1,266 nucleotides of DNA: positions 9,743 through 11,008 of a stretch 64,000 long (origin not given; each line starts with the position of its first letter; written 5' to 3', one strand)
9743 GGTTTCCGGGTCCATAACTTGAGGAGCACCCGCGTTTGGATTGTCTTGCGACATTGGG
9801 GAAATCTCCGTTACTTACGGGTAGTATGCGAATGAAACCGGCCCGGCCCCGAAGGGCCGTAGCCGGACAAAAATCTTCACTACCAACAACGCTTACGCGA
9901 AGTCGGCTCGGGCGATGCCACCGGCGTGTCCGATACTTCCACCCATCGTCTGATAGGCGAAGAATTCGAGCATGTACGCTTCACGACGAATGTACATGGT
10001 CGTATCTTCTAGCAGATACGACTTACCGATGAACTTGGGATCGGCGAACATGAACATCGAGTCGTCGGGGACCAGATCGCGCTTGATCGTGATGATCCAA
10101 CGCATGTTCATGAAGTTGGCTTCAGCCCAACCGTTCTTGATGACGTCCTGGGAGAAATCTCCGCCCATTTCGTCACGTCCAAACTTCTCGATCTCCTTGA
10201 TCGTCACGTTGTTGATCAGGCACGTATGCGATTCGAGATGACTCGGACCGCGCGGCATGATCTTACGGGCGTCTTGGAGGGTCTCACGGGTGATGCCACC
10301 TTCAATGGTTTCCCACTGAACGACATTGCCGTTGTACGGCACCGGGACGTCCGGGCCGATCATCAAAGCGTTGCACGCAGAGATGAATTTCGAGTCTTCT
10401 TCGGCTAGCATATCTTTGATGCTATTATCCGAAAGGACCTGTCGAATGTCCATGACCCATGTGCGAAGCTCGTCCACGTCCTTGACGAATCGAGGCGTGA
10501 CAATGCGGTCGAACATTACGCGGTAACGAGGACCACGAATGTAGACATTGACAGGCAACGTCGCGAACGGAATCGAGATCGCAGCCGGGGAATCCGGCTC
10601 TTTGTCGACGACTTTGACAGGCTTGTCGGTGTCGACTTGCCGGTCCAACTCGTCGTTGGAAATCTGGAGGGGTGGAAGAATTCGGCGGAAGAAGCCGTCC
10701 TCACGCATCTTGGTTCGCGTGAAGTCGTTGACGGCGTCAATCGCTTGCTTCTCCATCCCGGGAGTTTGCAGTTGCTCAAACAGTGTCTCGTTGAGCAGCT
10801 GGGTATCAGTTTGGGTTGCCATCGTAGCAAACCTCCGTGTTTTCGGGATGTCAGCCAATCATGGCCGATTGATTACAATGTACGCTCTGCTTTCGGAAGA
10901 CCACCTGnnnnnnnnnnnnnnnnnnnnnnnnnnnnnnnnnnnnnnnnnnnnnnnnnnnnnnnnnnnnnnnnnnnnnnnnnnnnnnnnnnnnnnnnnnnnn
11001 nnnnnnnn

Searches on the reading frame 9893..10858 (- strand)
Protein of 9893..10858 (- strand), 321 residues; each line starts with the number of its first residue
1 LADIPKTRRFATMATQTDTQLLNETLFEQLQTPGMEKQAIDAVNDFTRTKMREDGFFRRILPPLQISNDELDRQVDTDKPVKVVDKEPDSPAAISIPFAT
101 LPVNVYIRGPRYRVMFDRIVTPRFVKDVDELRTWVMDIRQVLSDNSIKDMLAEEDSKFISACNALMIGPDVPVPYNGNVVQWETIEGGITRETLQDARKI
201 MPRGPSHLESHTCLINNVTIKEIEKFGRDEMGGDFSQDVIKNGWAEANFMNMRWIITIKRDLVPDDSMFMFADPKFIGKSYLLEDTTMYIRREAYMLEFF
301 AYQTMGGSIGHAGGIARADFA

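Call 6: search_protein_families(library=pfam, proteins=[window:9893-10858:-], max_evalue=1)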
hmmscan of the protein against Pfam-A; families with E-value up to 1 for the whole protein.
window:9893-10858:- (321 aa): 0 families

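Call 7: search_protein_families(library=phrogs, proteins=[window:9893-10858:-], max_evalue=1)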
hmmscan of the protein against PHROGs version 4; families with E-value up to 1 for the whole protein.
window:9893-10858:- (321 aa): 1 family
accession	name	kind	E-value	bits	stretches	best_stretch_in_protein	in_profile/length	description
phrog_2522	-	head and packaging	0.00017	21.9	1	107-279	119-274/318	major head protein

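Call 11: search_dna_similar(query=window:9893-10858:-, collection=phages, mode=protein, max_rows=20, max_evalue=0.01)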
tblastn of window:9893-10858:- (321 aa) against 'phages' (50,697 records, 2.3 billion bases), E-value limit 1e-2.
Records with a match: 4; places in all: 4; records where one place covers at least 80% of the query: 4.
Best place of each record, by identity: <60% 4.
By first word of the organism name: Vibrio 3; Salmonella 1.
By host as written in the record: - 3; Salmonella enterica subsp. enterica serovar Typhimurium ATCC 14028 1.
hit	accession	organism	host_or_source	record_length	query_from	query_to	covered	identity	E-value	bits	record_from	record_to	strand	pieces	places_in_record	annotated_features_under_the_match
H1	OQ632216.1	Salmonella phage Arash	Salmonella enterica subsp. enterica ...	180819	18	321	95%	27.4%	4e-23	105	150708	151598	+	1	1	major capsid protein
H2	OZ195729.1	Vibrio phage D69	Seawater and oysters mix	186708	18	311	92%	25.6%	9e-21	99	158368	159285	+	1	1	hypothetical protein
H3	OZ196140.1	Vibrio phage D181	Seawater and oysters mix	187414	18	311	92%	25.6%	9e-21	99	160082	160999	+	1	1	hypothetical protein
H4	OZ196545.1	Vibrio phage D148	Seawater and oysters mix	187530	18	311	92%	25.6%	9e-21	99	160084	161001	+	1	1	hypothetical protein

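Call 23: search_protein_families(library=ncbifam, proteins=[window:9893-10858:-], max_evalue=10)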
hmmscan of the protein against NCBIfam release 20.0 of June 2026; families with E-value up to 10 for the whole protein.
window:9893-10858:- (321 aa): 1 family
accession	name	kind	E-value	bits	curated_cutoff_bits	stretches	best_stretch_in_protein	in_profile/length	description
NF042927.1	capsid_Caudo_2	equivalog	1e-06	27.9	80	1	108-284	80-244/280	HK97-fold major capsid protein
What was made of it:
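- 9893..10822 (-): Major capsid protein of the phage (309 aa from MATQ…): the parent of the shared segments. NCBIfam HK97-fold MCP at 1e-6 (call 23).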

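Call 47: get_annotated_region(hit=H1, flank=6000)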
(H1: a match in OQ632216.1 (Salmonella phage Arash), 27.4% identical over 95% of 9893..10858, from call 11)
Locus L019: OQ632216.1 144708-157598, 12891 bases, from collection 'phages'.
description: Salmonella phage Arash, complete genome.
organism: Salmonella phage Arash (NCBI taxid 3038319)
taxonomy: Viruses; Duplodnaviria; Heunggongvirae; Uroviricota; Caudoviricetes
host: Salmonella enterica subsp. enterica serovar Typhimurium ATCC 14028; source: hospital sewage UZ Leuven; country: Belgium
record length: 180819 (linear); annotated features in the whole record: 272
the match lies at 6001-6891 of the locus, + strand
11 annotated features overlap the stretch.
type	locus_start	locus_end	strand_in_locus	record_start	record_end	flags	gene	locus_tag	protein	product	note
CDS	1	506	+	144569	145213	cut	-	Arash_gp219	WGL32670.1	hypothetical protein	-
CDS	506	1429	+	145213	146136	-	-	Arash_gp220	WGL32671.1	structural protein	-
CDS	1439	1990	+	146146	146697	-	-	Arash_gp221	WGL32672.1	structural protein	-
CDS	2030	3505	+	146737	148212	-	-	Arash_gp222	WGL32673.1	structural protein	-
CDS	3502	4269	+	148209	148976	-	-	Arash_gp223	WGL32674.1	structural protein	-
CDS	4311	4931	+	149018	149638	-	-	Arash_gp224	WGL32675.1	structural protein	-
CDS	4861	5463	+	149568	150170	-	-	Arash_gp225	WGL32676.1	hypothetical protein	-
CDS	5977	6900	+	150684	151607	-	-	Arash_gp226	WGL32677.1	major capsid protein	-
CDS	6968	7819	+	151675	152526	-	-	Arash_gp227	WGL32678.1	major tail protein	-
CDS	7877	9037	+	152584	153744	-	-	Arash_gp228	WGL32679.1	structural protein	-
CDS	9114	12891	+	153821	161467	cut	-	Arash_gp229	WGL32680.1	structural protein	-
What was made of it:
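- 9893..10822 (-): 27% identity to the annotated MCP of Salmonella phage Arash (calls 11, 47).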

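Call 48: get_annotated_region(hit=H2, flank=3000)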
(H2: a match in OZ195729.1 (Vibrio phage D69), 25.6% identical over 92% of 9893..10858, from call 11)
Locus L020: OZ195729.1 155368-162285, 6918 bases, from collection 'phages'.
description: Vibrio phage D69 genome assembly, chromosome: VPD69_1.
organism: Vibrio phage D69 (NCBI taxid 3105312)
taxonomy: Viruses
host: -; source: Seawater and oysters mix; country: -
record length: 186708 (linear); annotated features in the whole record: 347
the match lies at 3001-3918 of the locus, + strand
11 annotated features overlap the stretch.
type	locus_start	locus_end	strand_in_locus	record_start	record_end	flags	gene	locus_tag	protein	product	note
CDS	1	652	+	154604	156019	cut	-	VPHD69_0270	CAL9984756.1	hypothetical protein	-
CDS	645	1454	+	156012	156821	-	-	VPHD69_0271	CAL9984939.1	hypothetical protein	-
CDS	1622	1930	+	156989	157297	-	-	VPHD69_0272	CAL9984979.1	hypothetical protein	-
CDS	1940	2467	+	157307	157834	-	-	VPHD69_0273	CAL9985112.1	hypothetical protein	-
CDS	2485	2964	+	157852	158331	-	-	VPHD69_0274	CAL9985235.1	hypothetical protein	-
CDS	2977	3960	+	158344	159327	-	-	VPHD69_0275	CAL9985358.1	hypothetical protein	-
CDS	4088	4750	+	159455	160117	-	-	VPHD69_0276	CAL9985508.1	hypothetical protein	-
CDS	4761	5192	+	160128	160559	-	-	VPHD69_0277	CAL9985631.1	hypothetical protein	-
CDS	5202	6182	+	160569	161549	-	-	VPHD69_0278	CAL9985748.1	hypothetical protein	-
CDS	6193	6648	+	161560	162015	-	-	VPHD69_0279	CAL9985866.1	hypothetical protein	-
CDS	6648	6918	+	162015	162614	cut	-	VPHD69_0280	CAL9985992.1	hypothetical protein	-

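Call 85: search_solved_structures(query=A4, max_evalue=1, show_alignments=2)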
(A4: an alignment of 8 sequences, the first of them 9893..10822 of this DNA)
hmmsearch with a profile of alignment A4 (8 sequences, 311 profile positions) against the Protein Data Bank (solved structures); distinct sequences matched with E-value up to 1: 1.
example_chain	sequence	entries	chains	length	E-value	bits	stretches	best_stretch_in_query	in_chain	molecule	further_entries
6wkk_A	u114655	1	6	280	3.8e-07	32.8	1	74-307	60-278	Gp27 major capsid protein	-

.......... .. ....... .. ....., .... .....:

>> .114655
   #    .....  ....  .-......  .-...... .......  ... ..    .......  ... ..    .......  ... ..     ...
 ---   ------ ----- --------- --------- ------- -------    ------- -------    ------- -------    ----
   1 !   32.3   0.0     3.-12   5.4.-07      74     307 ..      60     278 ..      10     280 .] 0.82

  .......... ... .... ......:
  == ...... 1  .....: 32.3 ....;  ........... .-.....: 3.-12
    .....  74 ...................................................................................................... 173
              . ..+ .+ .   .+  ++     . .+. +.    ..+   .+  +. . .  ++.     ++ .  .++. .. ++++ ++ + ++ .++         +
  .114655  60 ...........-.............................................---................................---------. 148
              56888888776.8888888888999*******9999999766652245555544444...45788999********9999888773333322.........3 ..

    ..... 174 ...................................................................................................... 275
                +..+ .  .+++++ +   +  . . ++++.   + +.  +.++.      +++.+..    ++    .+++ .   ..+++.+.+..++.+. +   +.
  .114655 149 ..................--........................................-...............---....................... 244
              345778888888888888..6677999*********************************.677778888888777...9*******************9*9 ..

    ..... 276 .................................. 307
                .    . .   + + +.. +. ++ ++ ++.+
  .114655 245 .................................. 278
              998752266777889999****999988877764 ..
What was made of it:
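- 9893..10822 (-): Its profile hits PDB 6wkk_A 'Gp27 major capsid protein' at E 3.8e-7 (call 85).
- The MCP itself is a bona fide HK97-type capsid protein (calls 11, 23, 85).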
